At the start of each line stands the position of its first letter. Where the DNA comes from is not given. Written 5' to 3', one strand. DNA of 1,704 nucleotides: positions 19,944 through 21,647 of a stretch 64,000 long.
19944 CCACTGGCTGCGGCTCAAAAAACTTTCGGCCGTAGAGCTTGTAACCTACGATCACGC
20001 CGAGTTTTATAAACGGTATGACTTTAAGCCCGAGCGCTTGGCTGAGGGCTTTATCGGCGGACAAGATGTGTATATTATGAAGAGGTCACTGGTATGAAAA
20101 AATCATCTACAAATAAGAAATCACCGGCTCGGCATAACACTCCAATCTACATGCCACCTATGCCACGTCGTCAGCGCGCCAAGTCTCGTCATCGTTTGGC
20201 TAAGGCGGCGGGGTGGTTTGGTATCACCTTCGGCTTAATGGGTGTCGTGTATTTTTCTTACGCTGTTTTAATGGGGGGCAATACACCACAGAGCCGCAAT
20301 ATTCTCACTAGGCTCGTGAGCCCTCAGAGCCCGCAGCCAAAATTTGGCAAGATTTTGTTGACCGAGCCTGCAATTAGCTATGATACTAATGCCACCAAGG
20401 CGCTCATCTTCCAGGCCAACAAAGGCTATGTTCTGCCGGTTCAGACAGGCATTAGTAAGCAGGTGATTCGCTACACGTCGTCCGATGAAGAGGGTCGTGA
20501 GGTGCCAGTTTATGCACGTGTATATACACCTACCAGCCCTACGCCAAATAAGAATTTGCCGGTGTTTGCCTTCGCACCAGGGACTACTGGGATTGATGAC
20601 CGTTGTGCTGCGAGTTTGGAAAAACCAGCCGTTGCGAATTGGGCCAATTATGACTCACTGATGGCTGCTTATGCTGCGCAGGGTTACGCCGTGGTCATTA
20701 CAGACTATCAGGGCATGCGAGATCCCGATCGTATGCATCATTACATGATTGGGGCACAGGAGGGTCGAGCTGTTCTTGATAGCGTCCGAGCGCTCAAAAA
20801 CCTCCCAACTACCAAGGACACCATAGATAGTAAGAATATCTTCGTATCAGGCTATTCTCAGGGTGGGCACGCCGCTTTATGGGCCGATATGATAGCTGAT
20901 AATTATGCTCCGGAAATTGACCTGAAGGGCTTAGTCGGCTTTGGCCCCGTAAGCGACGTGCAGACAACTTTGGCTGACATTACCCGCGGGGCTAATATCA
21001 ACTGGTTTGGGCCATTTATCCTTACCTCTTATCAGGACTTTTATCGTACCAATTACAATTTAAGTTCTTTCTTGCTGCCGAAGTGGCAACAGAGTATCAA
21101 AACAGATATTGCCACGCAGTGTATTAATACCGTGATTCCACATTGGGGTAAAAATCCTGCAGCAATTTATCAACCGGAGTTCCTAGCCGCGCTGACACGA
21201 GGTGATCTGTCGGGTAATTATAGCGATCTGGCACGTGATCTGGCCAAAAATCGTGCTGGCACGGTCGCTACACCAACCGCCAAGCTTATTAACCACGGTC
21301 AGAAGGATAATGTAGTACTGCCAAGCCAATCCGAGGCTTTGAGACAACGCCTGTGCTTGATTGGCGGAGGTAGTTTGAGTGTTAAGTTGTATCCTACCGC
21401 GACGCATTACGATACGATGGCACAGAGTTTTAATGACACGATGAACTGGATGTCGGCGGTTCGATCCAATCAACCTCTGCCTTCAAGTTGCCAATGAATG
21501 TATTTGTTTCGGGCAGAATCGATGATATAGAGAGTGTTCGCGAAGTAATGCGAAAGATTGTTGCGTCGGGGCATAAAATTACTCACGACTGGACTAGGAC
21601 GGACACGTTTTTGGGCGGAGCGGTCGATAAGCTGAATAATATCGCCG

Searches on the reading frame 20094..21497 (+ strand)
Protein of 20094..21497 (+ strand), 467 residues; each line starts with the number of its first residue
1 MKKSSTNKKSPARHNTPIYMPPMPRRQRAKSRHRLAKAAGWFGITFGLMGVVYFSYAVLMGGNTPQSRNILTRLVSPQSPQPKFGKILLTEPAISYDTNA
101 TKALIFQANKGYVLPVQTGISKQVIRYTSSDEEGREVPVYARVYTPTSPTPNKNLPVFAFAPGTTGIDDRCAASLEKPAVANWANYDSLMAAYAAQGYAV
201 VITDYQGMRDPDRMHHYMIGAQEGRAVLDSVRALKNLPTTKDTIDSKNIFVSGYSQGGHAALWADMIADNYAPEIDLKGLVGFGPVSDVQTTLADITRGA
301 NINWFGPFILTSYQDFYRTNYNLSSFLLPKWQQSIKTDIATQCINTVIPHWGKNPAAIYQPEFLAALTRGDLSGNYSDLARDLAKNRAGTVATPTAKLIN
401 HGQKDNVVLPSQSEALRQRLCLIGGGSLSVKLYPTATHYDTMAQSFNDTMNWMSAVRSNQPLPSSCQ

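Call 34: search_protein_families(library=pfam, proteins=[window:20094-21497:+], max_evalue=0.00001)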
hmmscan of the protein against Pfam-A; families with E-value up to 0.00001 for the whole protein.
window:20094-21497:+ (467 aa): 4 families
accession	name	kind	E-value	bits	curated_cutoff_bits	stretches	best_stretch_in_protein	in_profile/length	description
PF03583.20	LIP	-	2.6e-24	86.5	23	1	189-461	18-282/286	Secretory lipase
PF00326.27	Peptidase_S9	-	3.3e-10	40.2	22.6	0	189-264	6-81/213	Prolyl oligopeptidase family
PF12146.15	Hydrolase_4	-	6e-08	32.7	27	1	185-438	19-232/239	Serine aminopeptidase, S33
PF20434.5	BD-FAE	-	2e-07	31.2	26.8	0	187-272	37-114/215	BD-FAE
